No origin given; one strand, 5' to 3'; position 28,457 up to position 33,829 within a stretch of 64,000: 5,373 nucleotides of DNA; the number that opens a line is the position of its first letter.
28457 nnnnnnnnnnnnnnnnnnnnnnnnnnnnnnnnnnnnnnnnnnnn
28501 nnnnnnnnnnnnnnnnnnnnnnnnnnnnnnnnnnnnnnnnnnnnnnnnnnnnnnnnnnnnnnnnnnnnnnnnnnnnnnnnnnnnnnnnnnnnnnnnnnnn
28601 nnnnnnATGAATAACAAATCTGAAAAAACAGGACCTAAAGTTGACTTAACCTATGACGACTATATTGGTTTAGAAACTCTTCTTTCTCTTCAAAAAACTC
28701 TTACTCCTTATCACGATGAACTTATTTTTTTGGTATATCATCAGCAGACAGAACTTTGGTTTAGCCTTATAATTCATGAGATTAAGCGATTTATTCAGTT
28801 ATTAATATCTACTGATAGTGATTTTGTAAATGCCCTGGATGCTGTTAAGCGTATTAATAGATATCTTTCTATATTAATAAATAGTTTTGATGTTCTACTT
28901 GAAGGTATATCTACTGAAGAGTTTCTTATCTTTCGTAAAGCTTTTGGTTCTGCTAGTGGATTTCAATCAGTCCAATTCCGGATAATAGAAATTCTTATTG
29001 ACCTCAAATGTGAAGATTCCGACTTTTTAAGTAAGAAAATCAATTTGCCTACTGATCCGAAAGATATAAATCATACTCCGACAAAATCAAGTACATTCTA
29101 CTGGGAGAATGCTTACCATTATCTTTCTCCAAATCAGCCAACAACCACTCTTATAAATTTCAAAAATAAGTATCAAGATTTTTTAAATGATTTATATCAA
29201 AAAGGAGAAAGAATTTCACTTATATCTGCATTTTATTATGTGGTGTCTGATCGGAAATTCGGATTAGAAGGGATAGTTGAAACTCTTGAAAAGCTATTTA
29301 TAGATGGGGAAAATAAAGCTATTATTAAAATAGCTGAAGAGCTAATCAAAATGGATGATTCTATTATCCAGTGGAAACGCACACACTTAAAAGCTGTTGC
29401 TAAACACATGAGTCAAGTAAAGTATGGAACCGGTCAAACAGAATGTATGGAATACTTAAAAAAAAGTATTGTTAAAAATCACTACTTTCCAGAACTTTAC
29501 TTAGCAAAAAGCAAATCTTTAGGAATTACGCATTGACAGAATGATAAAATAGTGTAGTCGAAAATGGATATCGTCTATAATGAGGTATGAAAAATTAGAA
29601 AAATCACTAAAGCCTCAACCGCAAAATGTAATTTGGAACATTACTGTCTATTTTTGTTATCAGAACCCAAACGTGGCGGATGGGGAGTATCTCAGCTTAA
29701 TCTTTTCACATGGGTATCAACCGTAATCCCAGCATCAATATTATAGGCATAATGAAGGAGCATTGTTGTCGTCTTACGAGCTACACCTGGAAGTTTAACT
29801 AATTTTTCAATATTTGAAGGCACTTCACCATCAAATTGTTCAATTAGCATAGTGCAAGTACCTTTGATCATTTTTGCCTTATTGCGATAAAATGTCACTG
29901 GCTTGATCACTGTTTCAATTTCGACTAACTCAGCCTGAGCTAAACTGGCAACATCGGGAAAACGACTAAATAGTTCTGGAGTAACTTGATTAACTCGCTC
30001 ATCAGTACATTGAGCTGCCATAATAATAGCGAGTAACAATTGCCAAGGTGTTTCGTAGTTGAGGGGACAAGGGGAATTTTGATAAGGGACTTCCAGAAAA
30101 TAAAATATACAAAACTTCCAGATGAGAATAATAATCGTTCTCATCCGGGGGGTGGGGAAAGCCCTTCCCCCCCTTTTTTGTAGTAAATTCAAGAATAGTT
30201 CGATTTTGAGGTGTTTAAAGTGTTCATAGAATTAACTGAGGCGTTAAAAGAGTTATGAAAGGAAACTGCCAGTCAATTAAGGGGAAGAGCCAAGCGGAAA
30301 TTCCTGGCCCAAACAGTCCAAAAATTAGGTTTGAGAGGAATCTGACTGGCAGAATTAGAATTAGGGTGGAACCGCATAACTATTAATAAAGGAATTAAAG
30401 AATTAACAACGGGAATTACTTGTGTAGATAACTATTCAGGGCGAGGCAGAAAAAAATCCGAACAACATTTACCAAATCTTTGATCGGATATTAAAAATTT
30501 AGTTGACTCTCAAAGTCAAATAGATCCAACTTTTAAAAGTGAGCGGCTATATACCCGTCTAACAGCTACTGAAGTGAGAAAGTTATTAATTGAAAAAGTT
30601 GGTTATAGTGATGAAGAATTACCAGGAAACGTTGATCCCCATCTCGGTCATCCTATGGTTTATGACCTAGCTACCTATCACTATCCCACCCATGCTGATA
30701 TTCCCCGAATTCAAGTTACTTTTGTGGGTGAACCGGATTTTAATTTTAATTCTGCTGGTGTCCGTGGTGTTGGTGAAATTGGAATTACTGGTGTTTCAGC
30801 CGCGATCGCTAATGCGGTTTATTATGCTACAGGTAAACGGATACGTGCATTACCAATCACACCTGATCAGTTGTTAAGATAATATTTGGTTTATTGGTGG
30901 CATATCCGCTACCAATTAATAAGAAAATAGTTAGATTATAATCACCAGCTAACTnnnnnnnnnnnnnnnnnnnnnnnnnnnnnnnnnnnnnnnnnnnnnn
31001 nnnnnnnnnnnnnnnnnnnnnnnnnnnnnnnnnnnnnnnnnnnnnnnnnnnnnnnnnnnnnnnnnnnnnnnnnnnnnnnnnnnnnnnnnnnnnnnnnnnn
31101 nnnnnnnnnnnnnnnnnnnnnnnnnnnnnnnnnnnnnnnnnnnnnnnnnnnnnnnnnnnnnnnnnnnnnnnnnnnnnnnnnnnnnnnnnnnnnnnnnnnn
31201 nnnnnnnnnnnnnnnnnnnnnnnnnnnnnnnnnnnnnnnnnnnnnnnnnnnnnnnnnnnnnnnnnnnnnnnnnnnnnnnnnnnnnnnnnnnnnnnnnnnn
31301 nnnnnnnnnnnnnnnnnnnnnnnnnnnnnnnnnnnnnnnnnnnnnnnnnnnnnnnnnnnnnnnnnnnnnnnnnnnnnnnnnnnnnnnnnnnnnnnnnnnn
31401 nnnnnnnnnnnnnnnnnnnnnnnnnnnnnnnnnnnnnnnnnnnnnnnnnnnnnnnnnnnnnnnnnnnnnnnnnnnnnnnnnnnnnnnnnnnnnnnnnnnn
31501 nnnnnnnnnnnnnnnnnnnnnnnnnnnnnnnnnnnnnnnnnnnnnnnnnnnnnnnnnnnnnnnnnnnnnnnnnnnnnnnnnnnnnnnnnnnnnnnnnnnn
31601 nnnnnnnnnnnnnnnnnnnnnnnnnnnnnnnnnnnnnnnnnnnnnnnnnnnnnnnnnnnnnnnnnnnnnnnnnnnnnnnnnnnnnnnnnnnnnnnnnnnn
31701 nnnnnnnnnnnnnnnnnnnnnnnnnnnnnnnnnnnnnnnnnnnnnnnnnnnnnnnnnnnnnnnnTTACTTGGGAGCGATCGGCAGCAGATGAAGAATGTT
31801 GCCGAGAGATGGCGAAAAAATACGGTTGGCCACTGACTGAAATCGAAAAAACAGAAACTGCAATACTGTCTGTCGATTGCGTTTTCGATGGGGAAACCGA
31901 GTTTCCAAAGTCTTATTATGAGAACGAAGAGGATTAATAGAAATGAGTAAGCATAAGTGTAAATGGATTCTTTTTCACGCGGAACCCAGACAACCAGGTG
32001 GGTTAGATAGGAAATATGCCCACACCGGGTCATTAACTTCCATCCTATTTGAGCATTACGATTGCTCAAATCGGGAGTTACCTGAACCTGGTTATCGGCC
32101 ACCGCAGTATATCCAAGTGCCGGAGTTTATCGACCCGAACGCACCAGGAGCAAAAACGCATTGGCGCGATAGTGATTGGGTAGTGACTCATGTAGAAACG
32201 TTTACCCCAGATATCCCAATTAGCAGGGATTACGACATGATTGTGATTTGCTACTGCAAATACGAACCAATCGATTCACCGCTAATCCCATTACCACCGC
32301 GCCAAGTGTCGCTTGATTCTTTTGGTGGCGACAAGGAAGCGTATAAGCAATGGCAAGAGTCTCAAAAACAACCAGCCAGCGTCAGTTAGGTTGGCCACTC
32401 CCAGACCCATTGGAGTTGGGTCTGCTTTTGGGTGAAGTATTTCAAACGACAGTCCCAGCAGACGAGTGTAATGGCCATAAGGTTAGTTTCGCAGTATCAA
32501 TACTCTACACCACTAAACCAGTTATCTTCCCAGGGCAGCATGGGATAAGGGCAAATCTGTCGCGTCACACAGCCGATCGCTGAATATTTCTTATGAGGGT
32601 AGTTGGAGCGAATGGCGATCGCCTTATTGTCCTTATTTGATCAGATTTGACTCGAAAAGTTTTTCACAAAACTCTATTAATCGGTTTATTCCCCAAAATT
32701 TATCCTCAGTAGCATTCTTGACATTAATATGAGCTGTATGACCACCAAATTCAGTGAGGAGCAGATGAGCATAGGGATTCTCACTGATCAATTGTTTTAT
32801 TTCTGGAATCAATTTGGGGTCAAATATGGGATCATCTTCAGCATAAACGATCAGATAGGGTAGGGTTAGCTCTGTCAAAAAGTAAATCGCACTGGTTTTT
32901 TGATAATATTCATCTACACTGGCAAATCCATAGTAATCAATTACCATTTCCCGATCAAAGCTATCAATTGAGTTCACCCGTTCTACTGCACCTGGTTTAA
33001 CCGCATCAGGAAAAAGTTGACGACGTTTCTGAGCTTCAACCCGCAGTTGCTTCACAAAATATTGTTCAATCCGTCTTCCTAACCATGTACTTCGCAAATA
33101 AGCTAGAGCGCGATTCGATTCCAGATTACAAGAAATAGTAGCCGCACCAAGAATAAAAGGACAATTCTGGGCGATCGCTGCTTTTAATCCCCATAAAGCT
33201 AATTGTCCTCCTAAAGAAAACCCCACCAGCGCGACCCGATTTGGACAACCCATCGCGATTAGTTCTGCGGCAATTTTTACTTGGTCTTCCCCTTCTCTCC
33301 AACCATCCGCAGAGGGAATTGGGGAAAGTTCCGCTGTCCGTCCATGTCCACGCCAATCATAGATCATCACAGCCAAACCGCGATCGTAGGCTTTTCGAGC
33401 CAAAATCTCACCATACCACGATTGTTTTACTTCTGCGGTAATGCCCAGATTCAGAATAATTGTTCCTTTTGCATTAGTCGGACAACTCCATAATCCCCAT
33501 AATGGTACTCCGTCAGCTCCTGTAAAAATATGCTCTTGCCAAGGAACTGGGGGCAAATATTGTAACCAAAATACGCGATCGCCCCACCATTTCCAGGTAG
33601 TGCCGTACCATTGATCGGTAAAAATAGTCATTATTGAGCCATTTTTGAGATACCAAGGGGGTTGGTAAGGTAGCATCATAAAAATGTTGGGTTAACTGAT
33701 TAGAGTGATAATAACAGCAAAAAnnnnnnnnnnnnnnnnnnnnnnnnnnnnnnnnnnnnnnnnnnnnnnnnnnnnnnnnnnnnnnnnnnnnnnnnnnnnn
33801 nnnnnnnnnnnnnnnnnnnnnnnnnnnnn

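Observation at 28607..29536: Isolated, AT-rich tryptophan 2,3-dioxygenase-like gene in an accessory region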

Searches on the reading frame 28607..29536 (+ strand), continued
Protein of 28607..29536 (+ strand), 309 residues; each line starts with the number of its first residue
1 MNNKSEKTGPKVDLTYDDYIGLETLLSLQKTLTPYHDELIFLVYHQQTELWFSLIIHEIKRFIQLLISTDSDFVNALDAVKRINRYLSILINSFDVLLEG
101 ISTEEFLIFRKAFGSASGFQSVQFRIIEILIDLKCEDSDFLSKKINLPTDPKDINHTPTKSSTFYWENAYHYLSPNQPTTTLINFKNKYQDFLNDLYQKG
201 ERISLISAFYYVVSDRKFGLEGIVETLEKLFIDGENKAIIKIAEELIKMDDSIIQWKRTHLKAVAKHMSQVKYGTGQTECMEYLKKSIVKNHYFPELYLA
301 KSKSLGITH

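Call 61: search_dna_similar(query=window:28607-29533:+, collection=plasmids, mode=protein, max_rows=12)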
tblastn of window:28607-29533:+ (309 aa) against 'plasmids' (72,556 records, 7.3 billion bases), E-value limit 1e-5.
Records with a match: 206; places in all: 216; records where one place covers at least 80% of the query: 41.
Best place of each record, by identity: <60% 206.
By first word of the organism name: Ralstonia 102; Deinococcus 15; Ensifer 9; Aminobacter 9; Bradyrhizobium 7; Neorhizobium 6; Streptomyces 6; Phyllobacterium 5; Sinorhizobium 4; Azospirillum 4; and 28 more.
By predicted mobility (MOB-suite, as given by PLSDB): mobilizable 110; non-mobilizable 84; conjugative 12.
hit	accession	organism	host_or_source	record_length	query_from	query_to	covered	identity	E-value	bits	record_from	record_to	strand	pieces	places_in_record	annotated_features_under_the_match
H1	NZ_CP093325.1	Bacillus sp. N5-665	whole organism,peat soil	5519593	11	303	95%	28.7%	3e-22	104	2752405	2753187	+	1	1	none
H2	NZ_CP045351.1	Vibrio aquimaris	pure culture,Non-filtered water from ...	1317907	8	303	96%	28.1%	3e-17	90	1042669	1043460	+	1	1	none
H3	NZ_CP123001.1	Neorhizobium petrolearium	single cell,petroleum contaminated soil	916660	14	302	94%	28.7%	6e-17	89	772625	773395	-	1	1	kynA: tryptophan 2,3-dioxygenase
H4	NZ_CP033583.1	Streptomyces sp. ADI95-16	Antho dichotoma,pure culture,whole body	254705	14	302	94%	28.2%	1e-15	85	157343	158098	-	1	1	tryptophan 2,3-dioxygenase family protein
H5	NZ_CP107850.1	Nocardia sp. NBC_00511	-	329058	12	302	94%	27.8%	7e-23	105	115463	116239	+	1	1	kynA: tryptophan 2,3-dioxygenase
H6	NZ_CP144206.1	Sinorhizobium chiapasense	mixed culture,rhizosphere soil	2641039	11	302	94%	27.6%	5e-17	89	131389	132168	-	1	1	none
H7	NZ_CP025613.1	Niveispirillum cyanobacteriorum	sing cell,cyanobacterial aggregates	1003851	13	297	92%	28.1%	6e-17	89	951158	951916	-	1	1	none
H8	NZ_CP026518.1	Deinococcus sp. NW-56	whole organism,water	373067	14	307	95%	27.1%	9e-17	88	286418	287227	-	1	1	tryptophan 2,3-dioxygenase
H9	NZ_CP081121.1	Sulfitobacter sp. S190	-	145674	14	302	94%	27.4%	1e-17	91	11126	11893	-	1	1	tryptophan 2,3-dioxygenase family protein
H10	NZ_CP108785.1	Embleya sp. NBC_00888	-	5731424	14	304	94%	27.1%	4e-21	100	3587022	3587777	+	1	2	none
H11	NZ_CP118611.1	Ensifer adhaerens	Pure isolate,Rhizosphere of Cyperus ...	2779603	11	302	94%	27.0%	4e-17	89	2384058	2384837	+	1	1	none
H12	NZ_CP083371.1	Ensifer canadensis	Melilotus albus,Cell Culture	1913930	11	302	94%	26.9%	7e-16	85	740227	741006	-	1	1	none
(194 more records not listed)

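Call 63: search_dna_similar(query=window:28607-29533:+, collection=phages, mode=protein, max_rows=5)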
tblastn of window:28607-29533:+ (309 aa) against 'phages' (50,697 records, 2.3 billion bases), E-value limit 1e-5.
No match.
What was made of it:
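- Tried and rejected: Plasmid or phage carriage: the best plasmid match is 28.7% identical and there is no phage match (calls 61, 63).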

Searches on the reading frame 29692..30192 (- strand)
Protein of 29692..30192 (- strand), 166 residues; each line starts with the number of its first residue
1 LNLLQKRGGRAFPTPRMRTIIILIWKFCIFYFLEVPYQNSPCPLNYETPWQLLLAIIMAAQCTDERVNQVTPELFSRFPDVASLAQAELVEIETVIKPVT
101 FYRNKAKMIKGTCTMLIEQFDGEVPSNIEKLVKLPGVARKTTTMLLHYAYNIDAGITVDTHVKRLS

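Call 3: search_protein_families(library=pfam, proteins=[window:29692-30192:-], max_evalue=0.01)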
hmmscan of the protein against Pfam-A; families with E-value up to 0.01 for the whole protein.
window:29692-30192:- (166 aa): 1 family
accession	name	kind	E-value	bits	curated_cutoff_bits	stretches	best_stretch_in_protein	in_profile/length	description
PF00730.31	HhH-GPD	-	1.2e-19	71.1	26.2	1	55-165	2-82/108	HhH-GPD superfamily base excision DNA repair protein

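Call 4: search_protein_families(library=ncbifam, proteins=[window:29692-30192:-], max_evalue=0.01)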
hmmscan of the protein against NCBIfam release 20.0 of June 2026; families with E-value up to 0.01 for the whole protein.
window:29692-30192:- (166 aa): 7 families
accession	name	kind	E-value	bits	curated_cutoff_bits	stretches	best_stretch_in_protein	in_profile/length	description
TIGR01083.1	nth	equivalog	8.1e-47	159.4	211.7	1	29-166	7-143/192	endonuclease III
NF007978.0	PRK10702.1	equivalog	5.8e-22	78.3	405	1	43-165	23-144/211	endonuclease III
TIGR01084.1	mutY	equivalog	1.7e-12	47.5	286.5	1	37-164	20-141/277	A/G-specific adenine glycosylase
NF008132.0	PRK10880.1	equivalog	1.1e-11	44.4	427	1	47-164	29-144/351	A/G-specific adenine glycosylase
NF010488.0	PRK13910.1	equivalog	1.6e-07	31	471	1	68-164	13-107/290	adenine-specific DNA glycosylase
NF053634.1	MonDNAglycDR2438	equivalog_domain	0.00056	19.5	400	1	60-165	30-143/219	monofunctional DNA glycosylase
NF010494.0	PRK13913.1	equivalog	0.0049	16.8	192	1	80-161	70-154/220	3-methyladenine DNA glycosylase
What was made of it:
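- Checked: The nth ORF 29692-30192 (-) covers positions 7-143 of the 192-position nth model (call 4).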

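Call 48: find_homologous_proteins(query=window:29695-30108:-, max_evalue=1e-10)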
Query window:29695-30108:- (138 aa): 7988 proteins with E <= 1e-10 among 8000 candidates; the best 120 are listed.
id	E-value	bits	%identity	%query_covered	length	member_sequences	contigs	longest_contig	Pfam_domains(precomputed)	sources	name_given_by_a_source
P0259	4.6e-86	304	100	100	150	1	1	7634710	PF00730.32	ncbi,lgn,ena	-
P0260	1.8e-58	214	75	94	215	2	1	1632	PF00730.32,PF00633.30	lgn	-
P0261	3.6e-58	213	72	94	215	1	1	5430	PF00730.32,PF00633.30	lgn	-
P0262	1.7e-57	211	73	94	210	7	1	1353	PF00730.32,PF00633.30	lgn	-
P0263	8.7e-57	209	70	100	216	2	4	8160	PF00730.32,PF00633.30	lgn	-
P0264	1.4e-56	208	69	100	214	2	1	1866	PF00730.32,PF00633.30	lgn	-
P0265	1.9e-55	205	64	100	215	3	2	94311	PF00730.32,PF00633.30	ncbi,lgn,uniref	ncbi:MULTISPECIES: endonuclease III [Aerosakkonema]|uniref:endonuclease III n=1 Tax=Aerosakkonema Ta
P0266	2.6e-55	204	72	94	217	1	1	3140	PF00730.32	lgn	-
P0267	3.5e-55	204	70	94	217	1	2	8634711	PF00730.32,PF00633.30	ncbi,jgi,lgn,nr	ncbi:MAG: endonuclease III [Oscillatoria princeps RMCB-10]|jgi:endonuclease-3|nr:endonuclease III [O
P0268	3.6e-55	204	69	94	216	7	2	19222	PF00730.32,PF00633.30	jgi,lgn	jgi:endonuclease-3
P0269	5.1e-55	203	71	94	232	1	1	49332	PF00730.32,PF00633.30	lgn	-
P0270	7.1e-55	203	67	100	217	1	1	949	PF00730.32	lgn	-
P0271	1.3e-54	202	68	94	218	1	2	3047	PF00730.32,PF00633.30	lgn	-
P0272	1.8e-54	202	67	100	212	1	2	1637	PF00730.32,PF10576.15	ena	-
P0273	1.7e-53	198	65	100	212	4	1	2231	PF00730.32,PF00633.30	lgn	-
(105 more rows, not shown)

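Call 49: find_encoding_contigs(protein=P0267, flank=10000, max_places=2)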
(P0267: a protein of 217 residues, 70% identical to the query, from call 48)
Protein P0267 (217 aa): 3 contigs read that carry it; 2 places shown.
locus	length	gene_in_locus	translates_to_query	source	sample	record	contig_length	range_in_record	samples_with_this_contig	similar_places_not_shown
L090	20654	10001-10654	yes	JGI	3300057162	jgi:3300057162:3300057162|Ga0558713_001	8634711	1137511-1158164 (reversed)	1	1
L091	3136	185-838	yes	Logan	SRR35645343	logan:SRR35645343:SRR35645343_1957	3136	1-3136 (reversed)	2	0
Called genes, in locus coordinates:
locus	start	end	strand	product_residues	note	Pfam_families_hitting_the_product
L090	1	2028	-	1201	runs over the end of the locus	PF05860:TPS, PF13424:TPR_12, PF13176:TPR_7 (weak), PF13424:TPR_12, PF13424:TPR_12, PF13176:TPR_7, PF13424:TPR_12, PF12770:CHAT, +8 more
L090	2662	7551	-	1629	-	PF05860:TPS, PF13424:TPR_12, PF17874:TPR_MalT (weak), PF13176:TPR_7 (weak), PF13181:TPR_8 (weak), PF13424:TPR_12, PF13424:TPR_12, PF12770:CHAT, +8 more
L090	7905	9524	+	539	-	PF00350:Dynamin_N (faint), PF03193:RsgA_GTPase (weak), PF01926:MMR_HSR1, PF02421:FeoB_N, PF05128:DUF697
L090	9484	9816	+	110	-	-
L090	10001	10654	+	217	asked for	PF00730:HhH-GPD, PF00633:HHH (weak)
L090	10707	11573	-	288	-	PF04542:Sigma70_r2, PF04539:Sigma70_r3, PF04545:Sigma70_r4, PF08281:Sigma70_r4_2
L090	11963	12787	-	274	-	PF01716:MSP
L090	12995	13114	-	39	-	-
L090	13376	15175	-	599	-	PF11832:DUF3352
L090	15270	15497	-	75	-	-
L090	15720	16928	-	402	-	PF04055:Radical_SAM, PF19288:CofH_C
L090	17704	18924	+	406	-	PF01757:Acyl_transf_3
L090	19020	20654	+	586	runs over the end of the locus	PF13231:PMT_2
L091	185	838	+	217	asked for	PF00730:HhH-GPD, PF00633:HHH (weak)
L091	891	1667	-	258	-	PF04542:Sigma70_r2, PF04539:Sigma70_r3, PF04545:Sigma70_r4, PF08281:Sigma70_r4_2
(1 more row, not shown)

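Call 50: find_encoding_contigs(protein=P0265, flank=10000, max_places=2)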
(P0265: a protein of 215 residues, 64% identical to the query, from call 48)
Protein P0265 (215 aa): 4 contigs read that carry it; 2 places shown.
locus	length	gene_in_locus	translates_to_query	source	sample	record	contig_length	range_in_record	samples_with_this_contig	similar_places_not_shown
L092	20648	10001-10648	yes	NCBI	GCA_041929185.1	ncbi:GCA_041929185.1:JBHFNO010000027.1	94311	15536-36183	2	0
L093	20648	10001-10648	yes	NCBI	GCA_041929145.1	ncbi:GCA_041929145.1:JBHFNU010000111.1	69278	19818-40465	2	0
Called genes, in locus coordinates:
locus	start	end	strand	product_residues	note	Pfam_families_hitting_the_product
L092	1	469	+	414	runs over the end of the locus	PF04389:Peptidase_M28, PF01546:Peptidase_M20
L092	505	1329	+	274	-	PF00941:FAD_binding_5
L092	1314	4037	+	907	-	PF00111:Fer2 (weak), PF01799:Fer2_2, PF01315:Ald_Xan_dh_C, PF02738:MoCoBD_1, PF20256:MoCoBD_2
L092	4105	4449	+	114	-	-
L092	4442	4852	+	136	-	-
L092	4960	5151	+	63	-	PF05685:Uma2 (weak)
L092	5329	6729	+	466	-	PF11850:DUF3370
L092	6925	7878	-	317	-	-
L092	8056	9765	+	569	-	PF00005:ABC_tran, PF02463:SMC_N (faint), PF13555:AAA_29 (faint), PF13304:AAA_21 (faint), PF12848:ABC_tran_Xtn, PF00005:ABC_tran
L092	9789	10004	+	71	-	-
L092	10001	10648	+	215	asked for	PF00730:HhH-GPD, PF00633:HHH (weak)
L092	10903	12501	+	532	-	PF01676:Metalloenzyme, PF06415:iPGM_N, PF01663:Phosphodiest (weak)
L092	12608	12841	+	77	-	PF03840:SecG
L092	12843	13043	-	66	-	-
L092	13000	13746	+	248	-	-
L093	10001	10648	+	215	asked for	PF00730:HhH-GPD, PF00633:HHH (weak)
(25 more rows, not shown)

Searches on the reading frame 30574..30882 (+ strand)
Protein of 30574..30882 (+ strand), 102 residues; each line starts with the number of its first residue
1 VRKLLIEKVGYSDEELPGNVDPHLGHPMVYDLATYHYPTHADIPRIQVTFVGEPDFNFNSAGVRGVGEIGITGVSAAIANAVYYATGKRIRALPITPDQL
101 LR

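Call 3: search_protein_families(library=pfam, proteins=[window:30574-30882:+], max_evalue=0.01)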
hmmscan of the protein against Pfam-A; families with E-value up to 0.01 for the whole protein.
window:30574-30882:+ (102 aa): 0 families

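Call 4: search_protein_families(library=ncbifam, proteins=[window:30574-30882:+], max_evalue=0.01)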
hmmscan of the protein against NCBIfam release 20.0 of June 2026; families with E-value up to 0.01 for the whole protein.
window:30574-30882:+ (102 aa): 10 families
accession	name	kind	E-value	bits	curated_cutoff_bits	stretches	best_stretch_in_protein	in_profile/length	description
NF041671.1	peri_hyde_PaoC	equivalog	8.1e-24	84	1180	1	19-101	646-728/735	aldehyde oxidoreductase molybdenum-binding subunit PaoC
NF043082.1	XdhA_XDHase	equivalog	3e-12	45.5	780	1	19-101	668-749/758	xanthine dehydrogenase subunit XdhA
NF007426.0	PRK09970.1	equivalog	1.2e-11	43.5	916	1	20-101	672-752/761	xanthine dehydrogenase molybdenum-binding subunit XdhA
NF041018.1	glyceraldDH_alpha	equivalog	7.1e-10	37.9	790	1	29-100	670-740/741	glyceraldehyde dehydrogenase subunit alpha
TIGR03196.1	pucD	equivalog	1.5e-09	36.8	783.65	1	31-100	686-754/763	xanthine dehydrogenase subunit D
NF040766.1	CODH_aero_grp5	exception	3.9e-09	35.2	950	1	37-101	719-782/785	aerobic carbon-monoxide dehydrogenase large subunit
TIGR03194.1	4hydrxCoA_A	equivalog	4.2e-09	35.4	994.55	1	25-101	668-743/746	4-hydroxybenzoyl-CoA reductase subunit alpha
TIGR03313.1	Se_sel_red_Mo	hypoth_equivalog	5.2e-09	34.3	1101.9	1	24-102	869-947/951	molybdopterin-dependent oxidoreductase Mo/Fe-S-binding subunit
NF045668.1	pterin_aldehy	equivalog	2.9e-08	32.3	1100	1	32-101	832-901/905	molybdopterin-dependent aldehyde oxidoreductase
TIGR03311.1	Se_dep_XDH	equivalog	0.00039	18.6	830.45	1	40-95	787-841/848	selenium-dependent xanthine dehydrogenase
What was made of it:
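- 30620..30882 (+): C-terminal tail (about 85 codons) of a molybdopterin oxidoreductase large subunit (PaoC/XdhA type). The rest of the gene is missing. Call 4 (PaoC model positions 646-728 of 735).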

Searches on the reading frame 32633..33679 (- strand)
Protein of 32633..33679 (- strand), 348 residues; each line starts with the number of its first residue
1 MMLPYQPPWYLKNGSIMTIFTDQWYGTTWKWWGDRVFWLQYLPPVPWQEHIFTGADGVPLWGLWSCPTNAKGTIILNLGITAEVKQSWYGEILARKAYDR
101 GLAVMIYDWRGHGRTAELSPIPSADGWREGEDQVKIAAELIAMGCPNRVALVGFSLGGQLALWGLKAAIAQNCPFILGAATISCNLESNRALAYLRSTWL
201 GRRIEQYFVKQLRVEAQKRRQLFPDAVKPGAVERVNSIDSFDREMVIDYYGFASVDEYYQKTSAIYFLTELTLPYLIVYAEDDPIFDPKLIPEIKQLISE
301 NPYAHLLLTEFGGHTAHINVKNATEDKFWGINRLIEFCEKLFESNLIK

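Call 28: search_protein_families(library=pfam, proteins=[window:32633-33679:-], max_evalue=0.001)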
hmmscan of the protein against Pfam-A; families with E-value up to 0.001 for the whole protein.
window:32633-33679:- (348 aa): 3 families
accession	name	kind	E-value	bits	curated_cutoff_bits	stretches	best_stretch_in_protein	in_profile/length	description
PF12697.13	Abhydrolase_6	-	7.6e-13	50.1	26.3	1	87-317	13-207/217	Alpha/beta hydrolase family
PF00561.26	Abhydrolase_1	-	1.3e-12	48.4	25.8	1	74-318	3-242/245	alpha/beta hydrolase fold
PF12146.15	Hydrolase_4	-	3.2e-09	36.9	27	1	87-290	18-209/239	Serine aminopeptidase, S33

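Call 54: search_protein_families(library=ncbifam, proteins=[window:32633-33679:-], max_evalue=0.01)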
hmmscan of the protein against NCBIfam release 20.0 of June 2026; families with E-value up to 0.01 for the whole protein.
window:32633-33679:- (348 aa): 5 families
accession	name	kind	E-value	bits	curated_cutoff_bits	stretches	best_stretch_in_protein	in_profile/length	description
NF008218.0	PRK10985.1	equivalog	7.6e-23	81.3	267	1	87-343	74-323/326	hydrolase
TIGR02427.1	protocat_pcaD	equivalog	0.00024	20.6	255.85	0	97-163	35-95/251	3-oxoadipate enol-lactonase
TIGR03695.1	menH_SHCHC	equivalog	0.00037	20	208.55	1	100-225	27-148/252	2-succinyl-6-hydroxy-2,4-cyclohexadiene-1-carboxylate synthase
NF051488.1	bifunc_PcaDC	exception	0.00097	18.4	390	1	100-303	37-224/375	bifunctional 3-oxoadipate enol-lactonase/4-carboxymuconolactone decarboxylase PcaDC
TIGR01738.1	bioH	equivalog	0.0034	17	206.95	0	267-319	183-232/245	pimeloyl-ACP methyl ester esterase BioH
